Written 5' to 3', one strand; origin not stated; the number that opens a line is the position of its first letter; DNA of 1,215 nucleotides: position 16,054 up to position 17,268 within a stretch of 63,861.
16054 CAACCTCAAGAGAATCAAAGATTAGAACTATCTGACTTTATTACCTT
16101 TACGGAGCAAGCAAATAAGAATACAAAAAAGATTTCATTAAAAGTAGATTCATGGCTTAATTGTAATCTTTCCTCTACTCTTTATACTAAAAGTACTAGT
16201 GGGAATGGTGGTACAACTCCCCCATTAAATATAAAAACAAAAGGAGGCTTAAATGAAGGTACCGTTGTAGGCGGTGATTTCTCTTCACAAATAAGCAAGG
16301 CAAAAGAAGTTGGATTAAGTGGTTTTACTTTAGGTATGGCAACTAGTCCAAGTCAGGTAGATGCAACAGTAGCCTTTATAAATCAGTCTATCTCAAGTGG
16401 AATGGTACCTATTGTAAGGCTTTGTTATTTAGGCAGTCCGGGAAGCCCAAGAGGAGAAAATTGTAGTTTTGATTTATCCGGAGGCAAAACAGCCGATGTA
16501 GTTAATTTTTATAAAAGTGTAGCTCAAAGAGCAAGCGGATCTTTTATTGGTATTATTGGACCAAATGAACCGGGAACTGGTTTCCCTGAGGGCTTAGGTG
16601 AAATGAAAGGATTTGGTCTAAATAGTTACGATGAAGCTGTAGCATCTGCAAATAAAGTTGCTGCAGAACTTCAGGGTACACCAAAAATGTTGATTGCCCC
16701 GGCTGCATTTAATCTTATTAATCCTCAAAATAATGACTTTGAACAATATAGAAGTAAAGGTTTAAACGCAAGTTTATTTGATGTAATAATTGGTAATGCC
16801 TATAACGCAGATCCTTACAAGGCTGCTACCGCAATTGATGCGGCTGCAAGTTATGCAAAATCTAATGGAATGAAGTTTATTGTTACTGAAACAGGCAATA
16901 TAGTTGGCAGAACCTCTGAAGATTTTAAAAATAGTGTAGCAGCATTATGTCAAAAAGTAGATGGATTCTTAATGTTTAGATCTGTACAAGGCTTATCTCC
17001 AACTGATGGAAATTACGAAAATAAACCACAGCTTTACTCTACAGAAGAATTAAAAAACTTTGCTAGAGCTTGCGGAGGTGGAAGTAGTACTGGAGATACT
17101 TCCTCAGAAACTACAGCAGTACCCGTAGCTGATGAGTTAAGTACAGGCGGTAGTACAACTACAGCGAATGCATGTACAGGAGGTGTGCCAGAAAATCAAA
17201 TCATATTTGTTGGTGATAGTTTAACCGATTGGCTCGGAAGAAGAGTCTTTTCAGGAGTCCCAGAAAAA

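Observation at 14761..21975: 2400-aa membrane-anchored multi-enzyme: two GH-A-like barrels, SGNH esterase, two M23 peptidases and a lytic transglycosylase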

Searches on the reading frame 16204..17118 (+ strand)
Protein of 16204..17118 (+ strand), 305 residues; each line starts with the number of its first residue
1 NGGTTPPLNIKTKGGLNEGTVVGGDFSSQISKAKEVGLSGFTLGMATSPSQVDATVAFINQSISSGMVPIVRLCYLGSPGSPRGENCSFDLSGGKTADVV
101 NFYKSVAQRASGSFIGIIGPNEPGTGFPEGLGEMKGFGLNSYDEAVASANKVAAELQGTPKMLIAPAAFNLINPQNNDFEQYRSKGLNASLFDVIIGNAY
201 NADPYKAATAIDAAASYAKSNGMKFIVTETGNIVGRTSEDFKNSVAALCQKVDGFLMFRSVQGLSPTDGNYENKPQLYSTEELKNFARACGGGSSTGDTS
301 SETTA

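Call 14: search_protein_families(library=pfam, proteins=[window:16204-17118:+], max_evalue=10)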
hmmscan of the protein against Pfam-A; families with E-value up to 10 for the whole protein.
window:16204-17118:+ (305 aa): 0 families

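Call 17: search_solved_structures(query=A2, max_evalue=10, show_alignments=2)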
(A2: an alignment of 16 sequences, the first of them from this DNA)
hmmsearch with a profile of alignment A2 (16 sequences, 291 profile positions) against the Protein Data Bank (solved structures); distinct sequences matched with E-value up to 10: 1.
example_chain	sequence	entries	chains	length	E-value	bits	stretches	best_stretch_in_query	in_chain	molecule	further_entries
10wc_A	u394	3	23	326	0.73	12.3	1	151-214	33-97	KpSwz DUF4062 | KpSwz | KpSwz TIR/DUF4062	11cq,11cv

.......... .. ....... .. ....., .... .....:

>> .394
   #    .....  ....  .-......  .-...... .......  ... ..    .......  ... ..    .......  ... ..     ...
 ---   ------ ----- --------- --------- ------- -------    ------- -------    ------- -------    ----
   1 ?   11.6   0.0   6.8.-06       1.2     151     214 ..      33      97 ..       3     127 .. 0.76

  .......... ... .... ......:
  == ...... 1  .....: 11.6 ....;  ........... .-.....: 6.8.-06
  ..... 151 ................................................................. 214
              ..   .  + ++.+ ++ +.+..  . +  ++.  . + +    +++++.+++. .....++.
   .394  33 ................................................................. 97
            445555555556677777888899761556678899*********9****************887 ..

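Call 18: find_homologous_proteins(query=A2, max_evalue=0.001)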
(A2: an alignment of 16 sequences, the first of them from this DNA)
Query A2 (16 sequences): 8000 candidates shared short words with the query, none scored E <= 0.001.

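Call 26: predict_structure(alignment_id=A2)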
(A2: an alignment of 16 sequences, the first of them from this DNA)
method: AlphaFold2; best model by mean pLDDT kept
length: 305 residues; sequences in the alignment: 16
mean_pLDDT: 86.0   pTM: 0.88
mean pLDDT of the five models: 86.0, 85.5, 84.0, 83.6, 78.1
residues with pLDDT >= 90: 200; 70-90: 62; 50-70: 24; < 50: 19
segments of 3 or more residues with pLDDT < 50: 1-3, 293-305
pLDDT, mean of each block of 10 residues (from residue 1): 62 88 89 95 95 98 96 73 69 93 98 96 70 83 95 95 95 78 96 96 90 96 96 87 93 93 68 86 94 45 38
secondary structure, 60 per line:
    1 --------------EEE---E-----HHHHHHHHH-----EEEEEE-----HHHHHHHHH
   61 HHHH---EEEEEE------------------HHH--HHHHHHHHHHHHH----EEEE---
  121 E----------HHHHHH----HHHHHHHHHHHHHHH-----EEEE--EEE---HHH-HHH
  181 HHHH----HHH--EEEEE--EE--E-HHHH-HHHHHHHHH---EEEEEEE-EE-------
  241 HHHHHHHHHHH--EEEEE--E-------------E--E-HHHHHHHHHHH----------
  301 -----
elements in order: E15-17 H27-35 E41-46 H52-64 E68-73 H97-109 E114-117 H132-137 H142-156 E162-165 E168-170 H178-184 E194-198 H207-210 H212-220 E224-230 H241-251 E254-258 H280-290

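Call 28: search_protein_representatives(alignment_id=A2)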
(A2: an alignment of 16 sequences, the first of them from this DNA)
Query: 16 sequences, 291 profile positions. Proteins with E-value up to 0.001 (for the whole library): 193; up to 1e-10: 81; up to 1e-30: 43. The best 150 are listed.
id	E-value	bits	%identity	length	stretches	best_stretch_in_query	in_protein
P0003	1.5e-210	713.8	-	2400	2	2-288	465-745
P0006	1.1e-208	707.6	-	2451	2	3-285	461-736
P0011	1.0e-113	395.9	-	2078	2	9-278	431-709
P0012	9.7e-67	241.7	-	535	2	32-287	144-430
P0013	6.2e-57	209.5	-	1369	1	23-280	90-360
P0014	4.0e-56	206.9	-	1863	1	4-283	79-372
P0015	2.3e-53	197.8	-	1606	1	24-280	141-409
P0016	2.0e-49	184.9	-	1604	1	9-277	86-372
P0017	6.4e-49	183.2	-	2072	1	9-282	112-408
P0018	2.1e-46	175.0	-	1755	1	2-285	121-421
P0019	5.4e-46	173.6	-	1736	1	25-280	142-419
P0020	7.1e-46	173.2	-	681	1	7-278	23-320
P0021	1.5e-45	172.2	-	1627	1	5-277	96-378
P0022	3.9e-45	170.8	-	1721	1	4-277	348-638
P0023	4.7e-45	170.5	-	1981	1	7-280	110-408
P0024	7.3e-45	169.9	-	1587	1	8-281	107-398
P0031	1.1e-42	162.7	-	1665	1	2-279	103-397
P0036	3.6e-40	154.5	-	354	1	36-276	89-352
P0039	3.3e-39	151.3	-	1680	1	3-284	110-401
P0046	3.7e-36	141.4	-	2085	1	8-287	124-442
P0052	1.1e-30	123.3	-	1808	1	13-232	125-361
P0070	1.6e-13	67.1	-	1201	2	6-116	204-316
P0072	5.0e-13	65.4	-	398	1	10-253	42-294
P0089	1.0e-10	57.8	-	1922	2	10-236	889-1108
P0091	1.2e-10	57.6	-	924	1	48-277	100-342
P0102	3.8e-09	52.7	-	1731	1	37-253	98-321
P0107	1.2e-08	51.0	-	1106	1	13-222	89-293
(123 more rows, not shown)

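Call 29: fold_search(model_id=the predicted structure, library=pdb)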
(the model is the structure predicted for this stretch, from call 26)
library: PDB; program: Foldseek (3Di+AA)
matches with E <= 10: 1542; with E <= 0.001: 295
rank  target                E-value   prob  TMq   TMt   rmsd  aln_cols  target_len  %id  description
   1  2gft_B                1.8e-09  1.00  0.55  0.45   8.1       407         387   12  Crystal structure of the E263A nucleophile mutant of Bacillus licheniformis endo-beta-1,4-galactanase in complex with  (released 2006-06-13)
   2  1ur0_B                3.4e-09  1.00  0.58  0.47   7.7       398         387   12  The structure of endo-beta-1,4-galactanase from Bacillus licheniformis in complex with two oligosaccharide products. (released 2004-10-20)
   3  2cip_A                4.1e-09  1.00  0.55  0.60   5.8       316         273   13  Structure of the Michaelis complex of a family 26 lichenase (released 2006-07-12)
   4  6zpl_C                4.1e-09  1.00  0.56  0.61   5.6       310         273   14  Inward-open structure of human glycine transporter 1 in complex with a benzoylisoindoline inhibitor, sybody Sb_GlyT1#7 (released 2021-03-17)
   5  9fli_A                4.4e-09  1.00  0.57  0.47   7.9       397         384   12  The structure of GanA, the extracellular galactanase of G.proteiniphilus T-6 (released 2025-06-18)
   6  1hjq                  6.0e-09  1.00  0.56  0.52   7.5       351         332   15  Structure of two fungal beta-1,4-galactanases: searching for the basis for temperature and pH optimum. (released 2003-07-25)
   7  2bv9                  6.4e-09  1.00  0.57  0.60   5.5       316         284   14  HOW FAMILY 26 GLYCOSIDE HYDROLASES ORCHESTRATE CATALYSIS ON DIFFERENT POLYSACCHARIDES. STRUCTURE AND ACTIVITY OF A CLOST (released 2005-06-30)
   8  2v3g                  9.2e-09  1.00  0.58  0.64   4.9       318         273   13  Structure of a family 26 lichenase in complex with noeuromycin (released 2007-09-18)
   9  2gft_A                1.1e-08  1.00  0.57  0.47   8.0       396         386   13  Crystal structure of the E263A nucleophile mutant of Bacillus licheniformis endo-beta-1,4-galactanase in complex with  (released 2006-06-13)
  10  1ur0_A                1.1e-08  1.00  0.55  0.45   8.5       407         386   12  The structure of endo-beta-1,4-galactanase from Bacillus licheniformis in complex with two oligosaccharide products. (released 2004-10-20)
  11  2bvd                  1.2e-08  1.00  0.56  0.61   5.5       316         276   13  HOW FAMILY 26 GLYCOSIDE HYDROLASES ORCHESTRATE CATALYSIS ON DIFFERENT POLYSACCHARIDES. STRUCTURE AND ACTIVITY OF A CLOST (released 2005-06-30)
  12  4zxo                  1.2e-08  1.00  0.55  0.50   7.0       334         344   12  The structure of a GH26 beta-mannanase from Bacteroides ovatus, BoMan26A. (released 2016-06-29)
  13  2cit_A                2.6e-08  1.00  0.56  0.61   5.4       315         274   13  Structure of the covalent intermediate of a family 26 lichenase (released 2006-04-10)
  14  6gpa_B                2.6e-08  1.00  0.56  0.55   6.6       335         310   14  Beta-1,4-galactanase from Bacteroides thetaiotaomicron with galactose (released 2018-12-26)
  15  1fhl                  3.3e-08  1.00  0.58  0.54   6.8       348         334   14  CRYSTAL STRUCTURE OF BETA-1,4-GALACTANASE FROM ASPERGILLUS ACULEATUS AT 293K (released 2003-06-03)
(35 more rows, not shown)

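Call 36: search_protein_families(library=pfam, alignment_id=A4, max_evalue=0.001)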
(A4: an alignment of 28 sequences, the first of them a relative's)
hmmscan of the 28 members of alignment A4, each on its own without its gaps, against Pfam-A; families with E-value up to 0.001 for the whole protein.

A. member 1, P0011 (2078 aa): 1 family
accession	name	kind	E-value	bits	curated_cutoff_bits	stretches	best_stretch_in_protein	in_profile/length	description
PF02557.22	VanY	-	7.5e-19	68.3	25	1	1651-1771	2-132/132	D-alanyl-D-alanine carboxypeptidase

B. families by the number of members that match (of 28 scanned): 9 families
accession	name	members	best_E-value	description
PF01551.29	Peptidase_M23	19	5.8e-32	Peptidase family M23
PF13472.12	Lipase_GDSL_2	6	1.2e-09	GDSL-like Lipase/Acylhydrolase family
PF09992.14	NAGPA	5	9.8e-14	Phosphodiester glycosidase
PF02557.22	VanY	4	7.5e-19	D-alanyl-D-alanine carboxypeptidase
PF13539.11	Peptidase_M15_4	3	2.7e-16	D-alanyl-D-alanine carboxypeptidase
PF00657.28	Lipase_GDSL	2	0.00022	GDSL-like Lipase/Acylhydrolase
PF00246.29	Peptidase_M14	1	1.9e-08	Zinc carboxypeptidase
PF11790.14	Glyco_hydro_cc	1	2.4e-06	Glycosyl hydrolase catalytic core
PF01510.30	Amidase_2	1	7e-06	N-acetylmuramoyl-L-alanine amidase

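Call 49: search_protein_families(library=phrogs, proteins=[window:16204-17118:+], max_evalue=1)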
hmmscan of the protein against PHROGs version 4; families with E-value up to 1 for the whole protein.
window:16204-17118:+ (305 aa): 0 families

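Call 68: search_protein_families(library=pfam, alignment_id=A7, max_evalue=0.01)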
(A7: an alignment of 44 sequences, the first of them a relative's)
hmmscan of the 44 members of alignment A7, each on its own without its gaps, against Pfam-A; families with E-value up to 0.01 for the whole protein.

A. member 1, P0036 (354 aa): 0 families

B. families by the number of members that match (of 44 scanned): 10 families
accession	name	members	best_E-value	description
PF11790.14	Glyco_hydro_cc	3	0.00029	Glycosyl hydrolase catalytic core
PF18896.5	SLT_3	2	2.4e-05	Lysozyme like domain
PF01551.29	Peptidase_M23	1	4.1e-06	Peptidase family M23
PF16656.11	Pur_ac_phosph_N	1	7.9e-05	Purple acid Phosphatase, N-terminal domain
PF00041.27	fn3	1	0.00015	Fibronectin type III domain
PF00657.28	Lipase_GDSL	1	0.0024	GDSL-like Lipase/Acylhydrolase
PF00150.24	Cellulase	1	0.0033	Cellulase (glycosyl hydrolase family 5)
PF00404.24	Dockerin_1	1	0.0075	Dockerin type I domain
PF13472.12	Lipase_GDSL_2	1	0.0089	GDSL-like Lipase/Acylhydrolase family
PF11384.13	DUF3188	1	0.0099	Protein of unknown function (DUF3188)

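Call 69: search_protein_families(library=pfam, proteins=[P0091, P0070, P0107, P0102, P0036, P0072], max_evalue=0.1)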
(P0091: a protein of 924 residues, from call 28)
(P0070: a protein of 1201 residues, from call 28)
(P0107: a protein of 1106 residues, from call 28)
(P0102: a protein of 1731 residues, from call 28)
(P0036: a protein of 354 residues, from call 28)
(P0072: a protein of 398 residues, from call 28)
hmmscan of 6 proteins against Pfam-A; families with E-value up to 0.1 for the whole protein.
P0091 (924 aa): 2 families
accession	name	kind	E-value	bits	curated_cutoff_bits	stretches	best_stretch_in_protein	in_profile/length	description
PF01551.29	Peptidase_M23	-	4.1e-06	27.3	28.7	1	752-809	45-96/96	Peptidase family M23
PF16443.10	DUF5040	-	0.083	13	25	0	662-735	48-126/227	Domain of unknown function (DUF5040)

P0070 (1201 aa): 0 families

P0107 (1106 aa): 0 families

P0102 (1731 aa): 1 family
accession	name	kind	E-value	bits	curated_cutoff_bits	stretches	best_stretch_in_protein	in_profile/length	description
PF09992.14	NAGPA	-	1.4e-10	42.1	25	1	1578-1703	36-147/169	Phosphodiester glycosidase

P0036 (354 aa): 0 families

P0072 (398 aa): 1 family
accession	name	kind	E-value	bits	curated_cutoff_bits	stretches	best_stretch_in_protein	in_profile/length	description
PF11790.14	Glyco_hydro_cc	-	0.0019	18.2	21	1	137-306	70-226/237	Glycosyl hydrolase catalytic core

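Call 87: list_cluster_members(proteins=[P0013, P0015, P0016, P0018, P0021, P0024, P0031, P0039, P0052, P0089])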
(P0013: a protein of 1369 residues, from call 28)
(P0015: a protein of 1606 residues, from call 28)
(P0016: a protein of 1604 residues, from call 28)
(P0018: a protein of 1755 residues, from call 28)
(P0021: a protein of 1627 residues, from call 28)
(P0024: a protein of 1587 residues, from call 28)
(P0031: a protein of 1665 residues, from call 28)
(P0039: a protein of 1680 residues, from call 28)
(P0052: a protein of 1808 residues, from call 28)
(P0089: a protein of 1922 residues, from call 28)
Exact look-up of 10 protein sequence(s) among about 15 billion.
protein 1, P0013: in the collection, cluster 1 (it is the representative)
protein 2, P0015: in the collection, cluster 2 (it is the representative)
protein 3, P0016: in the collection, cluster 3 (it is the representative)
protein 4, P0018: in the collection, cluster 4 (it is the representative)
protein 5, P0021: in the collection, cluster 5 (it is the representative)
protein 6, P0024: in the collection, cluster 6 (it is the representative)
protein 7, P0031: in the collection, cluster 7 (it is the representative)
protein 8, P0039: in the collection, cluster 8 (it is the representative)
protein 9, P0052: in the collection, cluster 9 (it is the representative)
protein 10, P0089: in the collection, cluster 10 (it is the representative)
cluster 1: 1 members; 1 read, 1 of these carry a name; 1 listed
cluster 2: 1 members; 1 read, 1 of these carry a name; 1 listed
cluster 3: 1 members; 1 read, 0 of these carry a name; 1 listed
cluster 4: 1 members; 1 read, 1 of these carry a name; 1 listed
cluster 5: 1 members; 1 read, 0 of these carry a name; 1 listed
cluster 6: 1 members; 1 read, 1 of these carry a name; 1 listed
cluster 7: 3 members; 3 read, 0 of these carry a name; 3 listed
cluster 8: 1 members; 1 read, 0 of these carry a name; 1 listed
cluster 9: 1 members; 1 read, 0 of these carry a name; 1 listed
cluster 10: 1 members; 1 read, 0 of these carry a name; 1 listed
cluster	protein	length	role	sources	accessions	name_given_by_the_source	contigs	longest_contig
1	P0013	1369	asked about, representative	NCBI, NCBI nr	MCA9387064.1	hypothetical protein KC669_03445, partial [Candidatus Dojkabacteria bacterium] | hypothetical protein [Candidatus Dojkabacteria bacterium]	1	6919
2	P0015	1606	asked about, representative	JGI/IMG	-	murein DD-endopeptidase MepM/ murein hydrolase activator NlpD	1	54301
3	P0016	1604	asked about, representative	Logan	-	-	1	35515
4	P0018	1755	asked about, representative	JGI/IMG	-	murein DD-endopeptidase MepM/ murein hydrolase activator NlpD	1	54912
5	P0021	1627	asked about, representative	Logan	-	-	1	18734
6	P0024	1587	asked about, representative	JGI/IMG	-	LAS superfamily LD-carboxypeptidase LdcB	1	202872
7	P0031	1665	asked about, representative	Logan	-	-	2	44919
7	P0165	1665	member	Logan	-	-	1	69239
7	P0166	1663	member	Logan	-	-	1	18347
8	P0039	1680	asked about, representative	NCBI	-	-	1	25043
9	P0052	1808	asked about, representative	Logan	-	-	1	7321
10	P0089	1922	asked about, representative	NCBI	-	-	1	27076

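Call 91: find_related_loci(query=A2, collection=viral_contigs, flank=3000)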
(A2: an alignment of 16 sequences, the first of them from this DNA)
Query A2 (305 aa) in viral_contigs; peptide patterns used: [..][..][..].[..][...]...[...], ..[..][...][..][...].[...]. (x = any residue, [..] = any of these).
30 stretches matched a pattern, but none encodes a relative of the query by tblastn (E <= 1e-3).

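Call 93: find_encoding_contigs(protein=P0046, flank=8000, max_places=1)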
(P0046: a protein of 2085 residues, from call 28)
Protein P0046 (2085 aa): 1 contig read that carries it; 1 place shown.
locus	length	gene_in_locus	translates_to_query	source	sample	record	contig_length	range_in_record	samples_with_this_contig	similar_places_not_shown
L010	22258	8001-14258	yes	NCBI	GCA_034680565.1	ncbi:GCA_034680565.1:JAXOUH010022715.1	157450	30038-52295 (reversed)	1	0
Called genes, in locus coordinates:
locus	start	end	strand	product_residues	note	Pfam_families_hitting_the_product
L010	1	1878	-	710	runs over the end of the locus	PF01326:PPDK_N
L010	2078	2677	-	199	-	-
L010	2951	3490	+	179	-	PF01931:NTPase_I-T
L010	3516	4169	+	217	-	PF03167:UDG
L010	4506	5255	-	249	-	PF05401:NodS (weak), PF13489:Methyltransf_23, PF05219:DREV, PF13847:Methyltransf_31, PF08241:Methyltransf_11, PF08242:Methyltransf_12, PF13649:Methyltransf_25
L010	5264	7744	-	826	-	PF02861:Clp_N, PF23569:NBD_SMAX1, PF00004:AAA, PF17871:AAA_lid_9, PF00158:Sigma54_activat, PF00004:AAA, PF07724:AAA_2, PF07728:AAA_5, +11 more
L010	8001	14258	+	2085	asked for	-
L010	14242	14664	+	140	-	-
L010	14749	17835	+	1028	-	PF07517:SecA_DEAD, PF01043:SecA_PP_bind, PF21090:P-loop_SecA, PF07516:SecA_SW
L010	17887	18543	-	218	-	PF00486:Trans_reg_C (weak)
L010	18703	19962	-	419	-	PF00704:Glyco_hydro_18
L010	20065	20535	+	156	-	-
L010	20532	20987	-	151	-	PF22769:DCD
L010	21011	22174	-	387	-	PF02646:RmuC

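Call 94: find_encoding_contigs(protein=P0024, flank=8000, max_places=1)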
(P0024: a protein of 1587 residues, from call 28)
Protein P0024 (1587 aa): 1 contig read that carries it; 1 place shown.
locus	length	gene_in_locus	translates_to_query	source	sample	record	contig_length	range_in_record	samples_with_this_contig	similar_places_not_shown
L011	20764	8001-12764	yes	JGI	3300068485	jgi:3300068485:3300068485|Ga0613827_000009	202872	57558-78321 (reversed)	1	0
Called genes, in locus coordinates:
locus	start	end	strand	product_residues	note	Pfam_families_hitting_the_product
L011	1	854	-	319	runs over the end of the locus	-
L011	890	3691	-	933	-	PF18885:DUF5648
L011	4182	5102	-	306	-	PF02492:cobW, PF07683:CobW_C (weak)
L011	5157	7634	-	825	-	PF02861:Clp_N, PF02861:Clp_N, PF23569:NBD_SMAX1, PF00004:AAA, PF17871:AAA_lid_9, PF00158:Sigma54_activat, PF00004:AAA, PF07724:AAA_2, +11 more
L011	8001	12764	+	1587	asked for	PF01551:Peptidase_M23, PF02557:VanY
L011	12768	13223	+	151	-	-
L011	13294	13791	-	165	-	PF00072:Response_reg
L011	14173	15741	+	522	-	PF00749:tRNA-synt_1c, PF19269:Anticodon_2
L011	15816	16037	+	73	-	PF07866:DUF1653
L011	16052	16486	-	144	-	-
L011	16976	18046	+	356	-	-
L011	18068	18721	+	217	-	PF00702:Hydrolase, PF03031:NIF (faint), PF13419:HAD_2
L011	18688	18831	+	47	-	-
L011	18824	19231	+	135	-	-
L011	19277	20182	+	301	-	-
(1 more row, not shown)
